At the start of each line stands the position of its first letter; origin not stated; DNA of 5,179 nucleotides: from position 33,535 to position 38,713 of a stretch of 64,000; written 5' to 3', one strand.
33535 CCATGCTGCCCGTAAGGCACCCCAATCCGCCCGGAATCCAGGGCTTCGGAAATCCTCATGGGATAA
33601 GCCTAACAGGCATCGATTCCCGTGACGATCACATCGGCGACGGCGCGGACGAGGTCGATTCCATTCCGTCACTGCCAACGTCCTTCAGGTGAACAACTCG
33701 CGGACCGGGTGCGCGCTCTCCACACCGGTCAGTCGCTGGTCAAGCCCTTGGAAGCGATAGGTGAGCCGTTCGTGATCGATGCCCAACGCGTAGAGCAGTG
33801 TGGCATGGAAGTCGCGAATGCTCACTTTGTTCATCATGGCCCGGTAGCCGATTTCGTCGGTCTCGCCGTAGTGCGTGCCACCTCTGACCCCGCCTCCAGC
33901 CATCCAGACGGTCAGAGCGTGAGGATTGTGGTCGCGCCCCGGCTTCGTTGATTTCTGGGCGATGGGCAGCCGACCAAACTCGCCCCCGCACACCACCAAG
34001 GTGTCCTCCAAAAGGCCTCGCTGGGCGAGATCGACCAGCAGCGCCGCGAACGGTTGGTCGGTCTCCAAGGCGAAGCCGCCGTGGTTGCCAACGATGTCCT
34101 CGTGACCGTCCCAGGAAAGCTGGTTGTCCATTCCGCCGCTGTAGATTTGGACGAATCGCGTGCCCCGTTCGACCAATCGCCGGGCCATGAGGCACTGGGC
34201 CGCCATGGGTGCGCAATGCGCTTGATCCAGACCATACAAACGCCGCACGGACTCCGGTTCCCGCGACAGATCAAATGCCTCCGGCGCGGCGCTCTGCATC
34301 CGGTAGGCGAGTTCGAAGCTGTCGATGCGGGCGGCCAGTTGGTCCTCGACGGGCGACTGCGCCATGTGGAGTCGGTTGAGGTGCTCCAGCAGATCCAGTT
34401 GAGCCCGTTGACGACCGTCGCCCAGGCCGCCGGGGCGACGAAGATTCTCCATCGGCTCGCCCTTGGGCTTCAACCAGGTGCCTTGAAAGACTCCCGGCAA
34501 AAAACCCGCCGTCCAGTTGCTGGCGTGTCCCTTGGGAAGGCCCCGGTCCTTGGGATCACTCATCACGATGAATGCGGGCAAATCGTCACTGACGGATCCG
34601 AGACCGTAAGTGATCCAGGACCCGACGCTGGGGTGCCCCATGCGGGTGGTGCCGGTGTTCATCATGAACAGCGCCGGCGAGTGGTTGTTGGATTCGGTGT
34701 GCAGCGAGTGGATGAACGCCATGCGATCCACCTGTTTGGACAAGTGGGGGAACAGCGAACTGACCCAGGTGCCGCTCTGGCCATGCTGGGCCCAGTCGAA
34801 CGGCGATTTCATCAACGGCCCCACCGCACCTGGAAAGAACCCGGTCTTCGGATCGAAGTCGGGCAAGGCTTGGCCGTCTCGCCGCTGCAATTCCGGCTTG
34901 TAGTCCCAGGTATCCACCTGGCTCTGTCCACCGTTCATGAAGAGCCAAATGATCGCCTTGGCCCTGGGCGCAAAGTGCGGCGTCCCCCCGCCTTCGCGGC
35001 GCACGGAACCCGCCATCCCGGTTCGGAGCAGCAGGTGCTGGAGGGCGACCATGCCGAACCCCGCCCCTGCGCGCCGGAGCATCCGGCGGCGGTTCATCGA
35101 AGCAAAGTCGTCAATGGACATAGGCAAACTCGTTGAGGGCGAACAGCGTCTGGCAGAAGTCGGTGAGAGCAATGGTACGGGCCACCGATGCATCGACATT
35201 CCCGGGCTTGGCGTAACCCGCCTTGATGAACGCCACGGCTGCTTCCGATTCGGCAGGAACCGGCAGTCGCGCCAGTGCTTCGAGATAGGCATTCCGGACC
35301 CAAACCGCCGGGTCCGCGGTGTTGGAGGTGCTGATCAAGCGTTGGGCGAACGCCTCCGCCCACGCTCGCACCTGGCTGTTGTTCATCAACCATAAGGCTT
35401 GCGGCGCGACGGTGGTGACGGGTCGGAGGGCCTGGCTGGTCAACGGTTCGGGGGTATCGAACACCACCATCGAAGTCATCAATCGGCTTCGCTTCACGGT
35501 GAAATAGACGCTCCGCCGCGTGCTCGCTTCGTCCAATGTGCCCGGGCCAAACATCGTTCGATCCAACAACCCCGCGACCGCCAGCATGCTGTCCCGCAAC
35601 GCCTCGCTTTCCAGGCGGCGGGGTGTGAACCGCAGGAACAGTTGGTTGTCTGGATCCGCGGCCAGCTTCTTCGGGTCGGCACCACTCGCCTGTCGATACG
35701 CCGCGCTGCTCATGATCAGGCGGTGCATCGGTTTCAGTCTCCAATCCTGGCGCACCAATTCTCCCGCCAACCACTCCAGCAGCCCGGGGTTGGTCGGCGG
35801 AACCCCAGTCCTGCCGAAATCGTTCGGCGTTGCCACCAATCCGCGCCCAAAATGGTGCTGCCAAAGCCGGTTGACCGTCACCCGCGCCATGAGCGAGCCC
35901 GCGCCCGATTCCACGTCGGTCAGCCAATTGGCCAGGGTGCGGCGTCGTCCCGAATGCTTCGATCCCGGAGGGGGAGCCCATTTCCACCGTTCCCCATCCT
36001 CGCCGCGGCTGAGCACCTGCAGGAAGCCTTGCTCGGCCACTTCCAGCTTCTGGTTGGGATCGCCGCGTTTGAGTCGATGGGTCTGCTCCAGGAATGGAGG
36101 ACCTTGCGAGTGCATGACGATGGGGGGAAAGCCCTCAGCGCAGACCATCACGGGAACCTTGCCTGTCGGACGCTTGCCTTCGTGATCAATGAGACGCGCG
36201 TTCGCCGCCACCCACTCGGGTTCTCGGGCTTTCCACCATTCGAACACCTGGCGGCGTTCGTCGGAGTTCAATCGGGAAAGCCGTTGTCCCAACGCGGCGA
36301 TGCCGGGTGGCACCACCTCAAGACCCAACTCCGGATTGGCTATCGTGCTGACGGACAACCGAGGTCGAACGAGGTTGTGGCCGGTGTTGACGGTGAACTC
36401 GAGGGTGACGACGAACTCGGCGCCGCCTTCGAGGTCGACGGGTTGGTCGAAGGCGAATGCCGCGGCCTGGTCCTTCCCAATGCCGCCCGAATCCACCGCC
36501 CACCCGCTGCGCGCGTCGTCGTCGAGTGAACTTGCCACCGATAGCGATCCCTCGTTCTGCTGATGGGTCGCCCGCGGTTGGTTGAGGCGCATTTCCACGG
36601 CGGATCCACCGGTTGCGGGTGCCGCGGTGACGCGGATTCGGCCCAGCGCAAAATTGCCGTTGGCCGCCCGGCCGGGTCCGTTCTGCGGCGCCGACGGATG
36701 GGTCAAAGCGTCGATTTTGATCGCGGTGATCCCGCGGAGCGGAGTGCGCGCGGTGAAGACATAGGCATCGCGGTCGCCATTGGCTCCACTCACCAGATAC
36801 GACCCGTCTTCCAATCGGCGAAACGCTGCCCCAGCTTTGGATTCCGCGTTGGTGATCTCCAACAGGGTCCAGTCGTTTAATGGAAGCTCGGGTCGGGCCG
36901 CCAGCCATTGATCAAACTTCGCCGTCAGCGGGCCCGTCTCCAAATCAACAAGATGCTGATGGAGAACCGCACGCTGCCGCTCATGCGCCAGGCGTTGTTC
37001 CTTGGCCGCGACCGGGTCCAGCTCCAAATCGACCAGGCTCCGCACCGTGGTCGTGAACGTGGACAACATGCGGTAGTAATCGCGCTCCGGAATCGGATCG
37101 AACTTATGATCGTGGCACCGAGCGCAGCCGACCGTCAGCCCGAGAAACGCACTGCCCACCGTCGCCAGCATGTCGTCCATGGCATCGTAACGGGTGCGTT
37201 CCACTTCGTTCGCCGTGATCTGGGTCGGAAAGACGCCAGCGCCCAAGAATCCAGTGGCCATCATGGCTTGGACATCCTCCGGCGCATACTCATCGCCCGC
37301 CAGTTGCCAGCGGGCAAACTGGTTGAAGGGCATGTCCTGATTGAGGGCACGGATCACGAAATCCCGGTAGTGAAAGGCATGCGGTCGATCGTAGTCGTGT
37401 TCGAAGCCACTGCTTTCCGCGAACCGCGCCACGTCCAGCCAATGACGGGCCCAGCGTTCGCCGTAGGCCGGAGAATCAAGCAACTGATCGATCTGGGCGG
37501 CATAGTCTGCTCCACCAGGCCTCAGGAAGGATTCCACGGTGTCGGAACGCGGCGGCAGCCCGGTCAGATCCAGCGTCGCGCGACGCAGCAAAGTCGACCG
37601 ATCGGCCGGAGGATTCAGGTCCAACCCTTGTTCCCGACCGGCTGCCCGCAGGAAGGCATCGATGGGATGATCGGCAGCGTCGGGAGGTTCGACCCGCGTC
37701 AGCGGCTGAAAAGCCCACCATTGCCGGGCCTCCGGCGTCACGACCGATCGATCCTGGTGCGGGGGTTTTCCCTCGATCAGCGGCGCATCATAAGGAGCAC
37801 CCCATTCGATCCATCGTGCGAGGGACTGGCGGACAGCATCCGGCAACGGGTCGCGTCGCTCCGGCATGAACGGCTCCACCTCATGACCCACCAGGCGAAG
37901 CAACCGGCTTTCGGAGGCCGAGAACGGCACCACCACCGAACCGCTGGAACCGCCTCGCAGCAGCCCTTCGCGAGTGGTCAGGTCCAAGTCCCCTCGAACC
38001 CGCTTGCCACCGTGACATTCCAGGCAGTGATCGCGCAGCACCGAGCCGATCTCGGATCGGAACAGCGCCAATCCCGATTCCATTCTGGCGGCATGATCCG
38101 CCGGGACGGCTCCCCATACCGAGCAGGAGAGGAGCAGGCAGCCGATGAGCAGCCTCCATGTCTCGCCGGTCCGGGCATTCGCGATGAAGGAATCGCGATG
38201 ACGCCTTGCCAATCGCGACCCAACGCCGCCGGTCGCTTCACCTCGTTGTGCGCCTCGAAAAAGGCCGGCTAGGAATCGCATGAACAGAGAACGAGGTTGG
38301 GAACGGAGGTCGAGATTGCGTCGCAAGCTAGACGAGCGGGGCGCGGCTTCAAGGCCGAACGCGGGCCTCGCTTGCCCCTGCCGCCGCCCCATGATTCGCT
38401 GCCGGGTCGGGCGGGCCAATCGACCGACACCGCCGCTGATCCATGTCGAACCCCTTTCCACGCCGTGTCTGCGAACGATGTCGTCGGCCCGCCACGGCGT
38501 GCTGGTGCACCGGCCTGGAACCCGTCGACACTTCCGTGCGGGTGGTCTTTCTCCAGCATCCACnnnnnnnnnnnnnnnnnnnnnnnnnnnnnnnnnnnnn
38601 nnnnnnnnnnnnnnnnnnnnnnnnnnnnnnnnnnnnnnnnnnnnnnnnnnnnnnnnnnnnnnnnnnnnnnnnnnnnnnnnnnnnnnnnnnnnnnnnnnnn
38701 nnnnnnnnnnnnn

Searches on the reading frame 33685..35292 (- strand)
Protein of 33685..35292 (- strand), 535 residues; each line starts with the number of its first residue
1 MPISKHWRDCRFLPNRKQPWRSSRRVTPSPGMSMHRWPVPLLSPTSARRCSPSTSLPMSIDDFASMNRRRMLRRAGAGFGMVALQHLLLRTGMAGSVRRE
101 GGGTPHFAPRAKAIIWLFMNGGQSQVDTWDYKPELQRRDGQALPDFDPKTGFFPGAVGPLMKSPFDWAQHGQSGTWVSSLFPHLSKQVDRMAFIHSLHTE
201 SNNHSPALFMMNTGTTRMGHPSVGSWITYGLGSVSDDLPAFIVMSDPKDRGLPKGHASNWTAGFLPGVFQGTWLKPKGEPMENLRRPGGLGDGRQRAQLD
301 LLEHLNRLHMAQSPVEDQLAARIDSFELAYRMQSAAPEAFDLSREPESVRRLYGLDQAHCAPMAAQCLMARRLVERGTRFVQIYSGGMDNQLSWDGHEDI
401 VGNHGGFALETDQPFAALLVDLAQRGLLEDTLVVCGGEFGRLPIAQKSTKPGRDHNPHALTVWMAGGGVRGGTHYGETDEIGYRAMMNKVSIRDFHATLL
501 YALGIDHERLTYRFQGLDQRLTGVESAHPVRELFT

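Call 71: search_protein_families(library=pfam, proteins=[window:33685-35292:-], max_evalue=0.0001)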
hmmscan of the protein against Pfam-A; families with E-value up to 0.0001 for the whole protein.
window:33685-35292:- (535 aa): 1 family
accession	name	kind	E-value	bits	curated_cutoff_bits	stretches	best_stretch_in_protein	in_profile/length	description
PF07394.17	DUF1501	-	2.6e-147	491.5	27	1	111-534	1-390/390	Protein of unknown function (DUF1501)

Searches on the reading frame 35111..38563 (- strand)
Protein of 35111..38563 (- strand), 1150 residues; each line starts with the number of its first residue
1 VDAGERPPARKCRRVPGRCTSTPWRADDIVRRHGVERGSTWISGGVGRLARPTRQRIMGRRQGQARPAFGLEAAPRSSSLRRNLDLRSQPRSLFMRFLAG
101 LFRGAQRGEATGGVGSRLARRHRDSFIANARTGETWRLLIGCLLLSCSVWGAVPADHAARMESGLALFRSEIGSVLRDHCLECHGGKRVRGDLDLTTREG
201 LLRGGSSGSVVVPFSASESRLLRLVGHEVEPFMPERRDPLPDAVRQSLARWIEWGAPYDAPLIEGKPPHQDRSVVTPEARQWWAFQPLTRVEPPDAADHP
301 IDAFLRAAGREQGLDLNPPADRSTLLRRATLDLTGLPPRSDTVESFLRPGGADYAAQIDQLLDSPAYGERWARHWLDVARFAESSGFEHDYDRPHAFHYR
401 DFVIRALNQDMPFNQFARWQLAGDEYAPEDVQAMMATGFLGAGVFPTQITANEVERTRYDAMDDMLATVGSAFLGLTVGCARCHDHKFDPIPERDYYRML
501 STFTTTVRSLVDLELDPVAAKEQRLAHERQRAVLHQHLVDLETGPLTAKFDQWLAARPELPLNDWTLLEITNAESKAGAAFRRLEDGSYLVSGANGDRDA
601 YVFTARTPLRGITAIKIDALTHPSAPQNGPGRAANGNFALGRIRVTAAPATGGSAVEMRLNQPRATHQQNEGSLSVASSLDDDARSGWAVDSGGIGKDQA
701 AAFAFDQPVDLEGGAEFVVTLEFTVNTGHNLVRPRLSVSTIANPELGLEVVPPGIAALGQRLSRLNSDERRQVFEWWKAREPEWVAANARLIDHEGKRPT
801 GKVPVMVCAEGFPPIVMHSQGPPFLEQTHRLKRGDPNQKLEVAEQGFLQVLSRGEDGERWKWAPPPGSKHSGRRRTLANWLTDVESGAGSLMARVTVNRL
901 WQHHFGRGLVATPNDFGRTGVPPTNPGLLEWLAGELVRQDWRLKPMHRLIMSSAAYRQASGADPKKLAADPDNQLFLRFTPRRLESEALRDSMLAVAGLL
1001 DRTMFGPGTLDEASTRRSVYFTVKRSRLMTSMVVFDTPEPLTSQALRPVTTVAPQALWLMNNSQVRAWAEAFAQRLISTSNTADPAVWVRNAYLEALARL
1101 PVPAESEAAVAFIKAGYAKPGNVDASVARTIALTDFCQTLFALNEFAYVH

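Call 71: search_protein_families(library=pfam, proteins=[window:35111-38563:-], max_evalue=0.0001)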
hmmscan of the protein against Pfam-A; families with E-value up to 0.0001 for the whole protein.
window:35111-38563:- (1150 aa): 3 families
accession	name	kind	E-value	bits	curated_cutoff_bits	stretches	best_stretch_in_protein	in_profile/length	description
PF07583.16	PSCyt2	-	1.6e-76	257.3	29.8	1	300-506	1-207/209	Protein of unknown function (DUF1549)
PF07587.16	PSD1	-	4.8e-75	252.5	28.5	1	873-1112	1-243/244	Protein of unknown function (DUF1553)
PF07635.16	PSCyt1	-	3.6e-10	40.7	22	1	180-234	1-56/59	Planctomycete cytochrome C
